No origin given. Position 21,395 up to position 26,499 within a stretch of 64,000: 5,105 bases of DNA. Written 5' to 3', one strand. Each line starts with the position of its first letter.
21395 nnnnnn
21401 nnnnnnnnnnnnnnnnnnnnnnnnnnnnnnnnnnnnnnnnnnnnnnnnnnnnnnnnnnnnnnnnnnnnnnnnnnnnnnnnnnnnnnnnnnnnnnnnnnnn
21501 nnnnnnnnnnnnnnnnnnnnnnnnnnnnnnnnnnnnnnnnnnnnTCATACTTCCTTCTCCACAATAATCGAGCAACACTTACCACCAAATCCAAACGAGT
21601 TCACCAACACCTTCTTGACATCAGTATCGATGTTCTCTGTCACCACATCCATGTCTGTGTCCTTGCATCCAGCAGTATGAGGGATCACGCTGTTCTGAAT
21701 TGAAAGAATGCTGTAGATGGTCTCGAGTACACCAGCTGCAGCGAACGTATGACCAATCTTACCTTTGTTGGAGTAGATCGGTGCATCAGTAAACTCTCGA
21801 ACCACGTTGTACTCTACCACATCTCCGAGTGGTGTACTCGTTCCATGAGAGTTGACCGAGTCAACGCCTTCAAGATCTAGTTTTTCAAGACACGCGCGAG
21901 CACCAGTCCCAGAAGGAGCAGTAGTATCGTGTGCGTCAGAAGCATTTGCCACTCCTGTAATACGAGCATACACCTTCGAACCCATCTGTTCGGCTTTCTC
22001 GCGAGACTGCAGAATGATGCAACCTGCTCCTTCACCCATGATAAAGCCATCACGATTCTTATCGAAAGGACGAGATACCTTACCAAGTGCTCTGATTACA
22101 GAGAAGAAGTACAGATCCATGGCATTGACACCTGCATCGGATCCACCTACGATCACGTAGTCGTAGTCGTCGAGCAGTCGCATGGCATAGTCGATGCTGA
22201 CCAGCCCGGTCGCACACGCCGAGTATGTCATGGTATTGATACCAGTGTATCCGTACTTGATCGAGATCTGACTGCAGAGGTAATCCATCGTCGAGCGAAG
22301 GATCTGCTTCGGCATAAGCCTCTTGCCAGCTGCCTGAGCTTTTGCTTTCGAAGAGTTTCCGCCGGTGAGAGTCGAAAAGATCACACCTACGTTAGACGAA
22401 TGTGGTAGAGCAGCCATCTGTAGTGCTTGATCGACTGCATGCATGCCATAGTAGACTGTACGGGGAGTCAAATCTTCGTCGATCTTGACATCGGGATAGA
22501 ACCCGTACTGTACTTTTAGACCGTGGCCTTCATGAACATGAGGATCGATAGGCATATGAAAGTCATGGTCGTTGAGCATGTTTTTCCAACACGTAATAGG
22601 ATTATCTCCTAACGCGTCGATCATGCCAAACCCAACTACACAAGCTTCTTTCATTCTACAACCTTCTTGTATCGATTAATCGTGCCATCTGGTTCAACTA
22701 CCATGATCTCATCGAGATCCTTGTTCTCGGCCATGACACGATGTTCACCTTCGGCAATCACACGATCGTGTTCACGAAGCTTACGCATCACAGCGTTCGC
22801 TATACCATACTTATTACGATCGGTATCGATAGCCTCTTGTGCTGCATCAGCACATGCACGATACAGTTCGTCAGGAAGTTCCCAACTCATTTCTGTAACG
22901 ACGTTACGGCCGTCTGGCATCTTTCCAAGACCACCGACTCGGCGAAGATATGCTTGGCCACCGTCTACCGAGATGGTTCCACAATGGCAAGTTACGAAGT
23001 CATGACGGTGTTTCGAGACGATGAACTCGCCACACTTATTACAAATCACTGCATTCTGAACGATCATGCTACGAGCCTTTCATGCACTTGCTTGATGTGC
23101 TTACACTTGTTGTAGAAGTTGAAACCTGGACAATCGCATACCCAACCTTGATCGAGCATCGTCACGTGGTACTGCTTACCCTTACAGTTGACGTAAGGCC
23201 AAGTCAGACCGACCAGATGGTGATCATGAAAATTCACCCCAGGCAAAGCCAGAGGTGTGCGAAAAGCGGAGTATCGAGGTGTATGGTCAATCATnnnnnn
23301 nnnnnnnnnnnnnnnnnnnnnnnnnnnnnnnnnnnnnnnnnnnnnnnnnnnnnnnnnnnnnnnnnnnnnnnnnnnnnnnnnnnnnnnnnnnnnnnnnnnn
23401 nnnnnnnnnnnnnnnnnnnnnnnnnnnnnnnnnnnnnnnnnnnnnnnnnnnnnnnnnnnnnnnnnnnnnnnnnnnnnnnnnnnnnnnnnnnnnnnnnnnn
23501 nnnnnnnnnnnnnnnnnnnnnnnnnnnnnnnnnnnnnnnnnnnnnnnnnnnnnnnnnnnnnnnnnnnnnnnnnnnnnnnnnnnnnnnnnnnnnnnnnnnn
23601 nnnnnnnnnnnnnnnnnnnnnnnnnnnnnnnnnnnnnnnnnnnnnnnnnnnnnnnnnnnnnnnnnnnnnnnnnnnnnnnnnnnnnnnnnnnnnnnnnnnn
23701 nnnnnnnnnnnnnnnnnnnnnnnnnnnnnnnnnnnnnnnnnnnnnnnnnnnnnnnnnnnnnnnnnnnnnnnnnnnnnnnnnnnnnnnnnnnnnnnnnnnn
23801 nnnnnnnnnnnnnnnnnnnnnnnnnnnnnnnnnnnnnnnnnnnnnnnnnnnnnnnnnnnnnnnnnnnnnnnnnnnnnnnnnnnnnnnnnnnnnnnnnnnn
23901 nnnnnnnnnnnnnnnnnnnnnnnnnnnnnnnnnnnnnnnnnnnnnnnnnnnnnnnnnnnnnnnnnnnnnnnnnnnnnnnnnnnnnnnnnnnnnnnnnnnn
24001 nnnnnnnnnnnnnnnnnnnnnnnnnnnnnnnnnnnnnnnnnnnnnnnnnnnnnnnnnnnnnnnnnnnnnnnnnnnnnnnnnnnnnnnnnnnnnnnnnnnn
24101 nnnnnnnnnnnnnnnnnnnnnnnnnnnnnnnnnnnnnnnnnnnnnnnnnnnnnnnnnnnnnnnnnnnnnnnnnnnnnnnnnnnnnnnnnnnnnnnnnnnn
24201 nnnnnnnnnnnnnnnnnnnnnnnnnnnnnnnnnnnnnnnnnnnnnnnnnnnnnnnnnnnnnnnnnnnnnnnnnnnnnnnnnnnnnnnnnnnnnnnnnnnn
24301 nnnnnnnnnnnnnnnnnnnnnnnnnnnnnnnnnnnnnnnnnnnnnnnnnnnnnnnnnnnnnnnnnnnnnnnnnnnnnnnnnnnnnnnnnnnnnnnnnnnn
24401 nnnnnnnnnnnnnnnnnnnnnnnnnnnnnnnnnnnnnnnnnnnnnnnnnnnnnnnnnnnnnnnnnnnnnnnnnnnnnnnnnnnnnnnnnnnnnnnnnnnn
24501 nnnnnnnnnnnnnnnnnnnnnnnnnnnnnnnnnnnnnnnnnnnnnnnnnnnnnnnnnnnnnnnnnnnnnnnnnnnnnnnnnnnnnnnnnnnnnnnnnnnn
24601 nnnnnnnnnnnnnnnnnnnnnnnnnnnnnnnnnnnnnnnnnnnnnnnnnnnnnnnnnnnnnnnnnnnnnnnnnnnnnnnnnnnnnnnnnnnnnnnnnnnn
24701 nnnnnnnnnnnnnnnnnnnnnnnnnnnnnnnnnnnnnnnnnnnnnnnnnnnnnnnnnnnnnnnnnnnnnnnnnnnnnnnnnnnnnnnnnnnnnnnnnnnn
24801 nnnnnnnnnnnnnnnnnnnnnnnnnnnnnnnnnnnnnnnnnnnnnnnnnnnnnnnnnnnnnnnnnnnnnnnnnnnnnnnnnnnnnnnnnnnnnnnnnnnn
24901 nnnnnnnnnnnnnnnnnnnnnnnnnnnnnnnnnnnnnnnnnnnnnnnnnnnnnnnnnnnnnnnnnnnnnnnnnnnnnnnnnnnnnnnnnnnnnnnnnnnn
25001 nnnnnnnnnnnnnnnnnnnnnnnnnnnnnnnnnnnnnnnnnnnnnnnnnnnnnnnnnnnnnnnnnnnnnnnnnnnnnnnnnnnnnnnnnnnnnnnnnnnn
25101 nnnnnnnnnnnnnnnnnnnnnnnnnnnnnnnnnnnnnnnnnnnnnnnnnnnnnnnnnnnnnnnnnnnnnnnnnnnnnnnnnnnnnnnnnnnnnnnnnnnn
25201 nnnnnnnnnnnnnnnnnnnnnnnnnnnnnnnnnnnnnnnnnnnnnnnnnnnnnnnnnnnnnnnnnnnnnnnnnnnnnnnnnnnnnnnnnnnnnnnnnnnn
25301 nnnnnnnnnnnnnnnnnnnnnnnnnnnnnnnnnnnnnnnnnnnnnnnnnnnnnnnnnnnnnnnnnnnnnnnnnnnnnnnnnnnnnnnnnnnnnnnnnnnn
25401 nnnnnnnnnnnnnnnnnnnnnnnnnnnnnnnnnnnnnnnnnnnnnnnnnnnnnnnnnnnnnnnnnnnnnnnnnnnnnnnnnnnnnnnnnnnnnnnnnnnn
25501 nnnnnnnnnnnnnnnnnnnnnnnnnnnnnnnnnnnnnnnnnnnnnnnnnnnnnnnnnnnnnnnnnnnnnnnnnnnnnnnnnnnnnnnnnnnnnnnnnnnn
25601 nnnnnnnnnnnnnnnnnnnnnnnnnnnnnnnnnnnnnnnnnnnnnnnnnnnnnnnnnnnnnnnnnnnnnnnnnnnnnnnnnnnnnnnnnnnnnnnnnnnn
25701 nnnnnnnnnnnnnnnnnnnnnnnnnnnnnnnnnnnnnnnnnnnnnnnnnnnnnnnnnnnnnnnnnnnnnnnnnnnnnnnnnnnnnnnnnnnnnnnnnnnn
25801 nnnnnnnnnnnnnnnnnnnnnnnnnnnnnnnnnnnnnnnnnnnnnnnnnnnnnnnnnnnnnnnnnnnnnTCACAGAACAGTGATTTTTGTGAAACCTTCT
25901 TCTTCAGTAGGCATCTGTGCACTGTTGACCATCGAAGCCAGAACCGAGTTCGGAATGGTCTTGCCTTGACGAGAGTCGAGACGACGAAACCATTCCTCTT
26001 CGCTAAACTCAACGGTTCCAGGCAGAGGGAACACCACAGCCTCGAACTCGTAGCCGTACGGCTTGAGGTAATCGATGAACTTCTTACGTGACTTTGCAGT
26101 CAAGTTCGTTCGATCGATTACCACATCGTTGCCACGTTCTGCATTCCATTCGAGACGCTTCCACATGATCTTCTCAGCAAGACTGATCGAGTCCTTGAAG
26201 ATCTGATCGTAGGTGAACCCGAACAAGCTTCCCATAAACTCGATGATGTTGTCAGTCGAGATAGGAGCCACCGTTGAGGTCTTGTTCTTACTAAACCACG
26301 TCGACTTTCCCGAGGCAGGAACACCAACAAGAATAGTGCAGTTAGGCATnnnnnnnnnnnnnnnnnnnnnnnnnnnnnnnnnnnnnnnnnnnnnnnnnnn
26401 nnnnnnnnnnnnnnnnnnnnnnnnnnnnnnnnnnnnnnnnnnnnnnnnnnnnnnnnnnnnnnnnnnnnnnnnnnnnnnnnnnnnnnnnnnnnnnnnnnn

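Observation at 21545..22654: Phage-encoded FabF/FabB-like beta-ketoacyl synthase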

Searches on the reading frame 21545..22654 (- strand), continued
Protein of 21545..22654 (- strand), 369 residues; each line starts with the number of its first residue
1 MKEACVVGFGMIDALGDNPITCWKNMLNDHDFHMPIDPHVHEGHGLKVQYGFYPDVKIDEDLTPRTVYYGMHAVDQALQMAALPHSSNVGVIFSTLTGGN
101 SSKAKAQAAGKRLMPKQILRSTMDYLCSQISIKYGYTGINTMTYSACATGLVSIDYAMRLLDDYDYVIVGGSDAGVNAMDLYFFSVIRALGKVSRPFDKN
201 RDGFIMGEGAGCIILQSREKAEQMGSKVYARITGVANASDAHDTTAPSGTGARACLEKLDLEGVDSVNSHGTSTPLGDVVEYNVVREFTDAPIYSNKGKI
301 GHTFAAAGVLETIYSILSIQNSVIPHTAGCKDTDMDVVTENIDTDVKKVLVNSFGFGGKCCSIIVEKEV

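Call 67: search_protein_families(library=pfam, proteins=[L155:3651-3908:+, L155:9160-10086:+, L155:10079-10786:+, L155:4361-4918:+, L155:5040-5984:+, L155:5986-6570:+, L155:6581-7192:+, L155:7189-7983:+, L155:3043-3654:+, L155:12674-13687:-], max_evalue=0.001)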
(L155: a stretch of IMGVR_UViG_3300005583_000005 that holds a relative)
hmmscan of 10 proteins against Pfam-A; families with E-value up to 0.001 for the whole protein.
L155:3651-3908:+ (85 aa): 1 family
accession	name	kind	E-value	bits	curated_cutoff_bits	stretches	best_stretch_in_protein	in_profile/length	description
PF00550.31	PP-binding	-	5.1e-08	33.5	20.8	1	31-77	18-63/67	Phosphopantetheine attachment site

L155:9160-10086:+ (308 aa): 1 family
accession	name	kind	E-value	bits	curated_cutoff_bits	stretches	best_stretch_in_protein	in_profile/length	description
PF03405.20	FA_desaturase_2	-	3.7e-52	177.6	22.7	1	6-301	3-306/325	Fatty acid desaturase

L155:10079-10786:+ (235 aa): 1 family
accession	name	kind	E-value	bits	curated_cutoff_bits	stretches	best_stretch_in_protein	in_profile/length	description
PF05721.19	PhyH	-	1.4e-21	78.2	22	1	99-194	109-202/213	Phytanoyl-CoA dioxygenase (PhyH)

L155:4361-4918:+ (185 aa): 1 family
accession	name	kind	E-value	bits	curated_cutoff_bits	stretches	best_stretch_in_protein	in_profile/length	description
PF13640.12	2OG-FeII_Oxy_3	-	1.7e-10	42.2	27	1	84-181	3-97/98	2OG-Fe(II) oxygenase superfamily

L155:5040-5984:+ (314 aa): 1 family
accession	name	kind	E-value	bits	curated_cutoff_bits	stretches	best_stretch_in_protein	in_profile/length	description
PF13640.12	2OG-FeII_Oxy_3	-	8.1e-06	27.1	27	1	158-240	11-94/98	2OG-Fe(II) oxygenase superfamily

L155:5986-6570:+ (194 aa): 0 families

L155:6581-7192:+ (203 aa): 2 families
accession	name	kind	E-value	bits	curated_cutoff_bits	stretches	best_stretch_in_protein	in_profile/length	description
PF13640.12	2OG-FeII_Oxy_3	-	1.6e-06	29.4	27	1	82-195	3-97/98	2OG-Fe(II) oxygenase superfamily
PF13759.12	2OG-FeII_Oxy_5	-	2.3e-05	25.1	27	1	105-185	14-91/101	Putative 2OG-Fe(II) oxygenase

L155:7189-7983:+ (264 aa): 1 family
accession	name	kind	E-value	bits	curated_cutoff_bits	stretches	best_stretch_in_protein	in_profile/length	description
PF13640.12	2OG-FeII_Oxy_3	-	1.2e-05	26.6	27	1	109-204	2-96/98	2OG-Fe(II) oxygenase superfamily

L155:3043-3654:+ (203 aa): 4 families
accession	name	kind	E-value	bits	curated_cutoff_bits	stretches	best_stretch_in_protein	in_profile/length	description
PF01583.26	APS_kinase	-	3e-17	63.5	21.1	1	2-85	4-92/152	Adenylylsulphate kinase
PF13671.12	AAA_33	-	1e-10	42.5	27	1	3-83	2-86/143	AAA domain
PF13238.12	AAA_18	-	2.5e-05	25.1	29.4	1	3-54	1-52/128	AAA domain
PF06414.18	Zeta_toxin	-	0.00086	19.2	22.3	0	2-36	18-56/199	Zeta toxin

L155:12674-13687:- (337 aa): 6 families
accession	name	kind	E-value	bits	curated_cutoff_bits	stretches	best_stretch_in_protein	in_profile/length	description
PF16363.11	GDP_Man_Dehyd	-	1.6e-43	149.9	27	1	5-319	1-330/332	GDP-mannose 4,6 dehydratase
PF01370.27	Epimerase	-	4.7e-40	137.9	20.9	1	4-238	1-227/240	NAD dependent epimerase/dehydratase family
PF07993.18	NAD_binding_4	-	1.5e-12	47.7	20.1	1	6-189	1-212/258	Male sterility protein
PF01073.25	3Beta_HSD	-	2.7e-08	33.6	22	1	6-223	2-218/280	3-beta hydroxysteroid dehydrogenase/isomerase family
PF02719.21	Polysacc_synt_2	-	1e-06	28.6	20.2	1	4-136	1-135/293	Polysaccharide biosynthesis protein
PF04321.23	RmlD_sub_bind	-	1e-06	28.5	27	1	3-169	2-140/287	RmlD substrate binding domain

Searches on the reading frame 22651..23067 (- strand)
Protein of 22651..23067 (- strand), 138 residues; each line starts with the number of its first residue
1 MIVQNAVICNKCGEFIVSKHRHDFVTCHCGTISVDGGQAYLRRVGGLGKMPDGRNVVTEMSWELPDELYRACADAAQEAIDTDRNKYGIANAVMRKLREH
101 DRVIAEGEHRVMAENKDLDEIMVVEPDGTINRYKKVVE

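Call 11: search_protein_families(library=pfam, proteins=[window:22651-23067:-], max_evalue=0.01)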
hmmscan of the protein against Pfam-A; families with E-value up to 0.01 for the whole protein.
window:22651-23067:- (138 aa): 1 family
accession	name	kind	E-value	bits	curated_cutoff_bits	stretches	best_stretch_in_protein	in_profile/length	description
PF24749.2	DUF7695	-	2.6e-20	72.3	25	1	2-45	2-45/58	Domain of unknown function (DUF7695)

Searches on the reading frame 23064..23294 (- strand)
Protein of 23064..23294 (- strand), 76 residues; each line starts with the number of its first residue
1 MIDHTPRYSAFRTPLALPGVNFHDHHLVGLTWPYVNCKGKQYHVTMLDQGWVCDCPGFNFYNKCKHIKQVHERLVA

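Call 11: search_protein_families(library=pfam, proteins=[window:23064-23294:-], max_evalue=0.01)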
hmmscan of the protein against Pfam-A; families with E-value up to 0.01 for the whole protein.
window:23064-23294:- (76 aa): 1 family
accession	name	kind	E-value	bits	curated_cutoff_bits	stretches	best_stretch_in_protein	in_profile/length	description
PF04434.22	SWIM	-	0.0014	18.6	19.6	1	42-67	1-30/38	SWIM zinc finger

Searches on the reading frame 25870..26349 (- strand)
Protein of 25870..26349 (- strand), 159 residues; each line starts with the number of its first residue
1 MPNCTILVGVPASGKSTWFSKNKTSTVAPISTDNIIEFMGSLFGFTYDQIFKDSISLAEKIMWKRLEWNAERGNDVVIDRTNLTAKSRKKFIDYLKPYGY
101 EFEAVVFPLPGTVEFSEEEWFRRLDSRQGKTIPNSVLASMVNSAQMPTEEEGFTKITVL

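Call 72: search_protein_families(library=pfam, proteins=[window:25870-26349:-], max_evalue=0.01)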
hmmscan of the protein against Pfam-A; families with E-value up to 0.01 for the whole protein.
window:25870-26349:- (159 aa): 2 families
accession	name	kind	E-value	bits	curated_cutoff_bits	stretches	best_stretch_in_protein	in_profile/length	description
PF13671.12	AAA_33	-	4.5e-17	63.1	27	1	6-145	3-141/143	AAA domain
PF06414.18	Zeta_toxin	-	0.00012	22.1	22.3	1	2-139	16-161/199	Zeta toxin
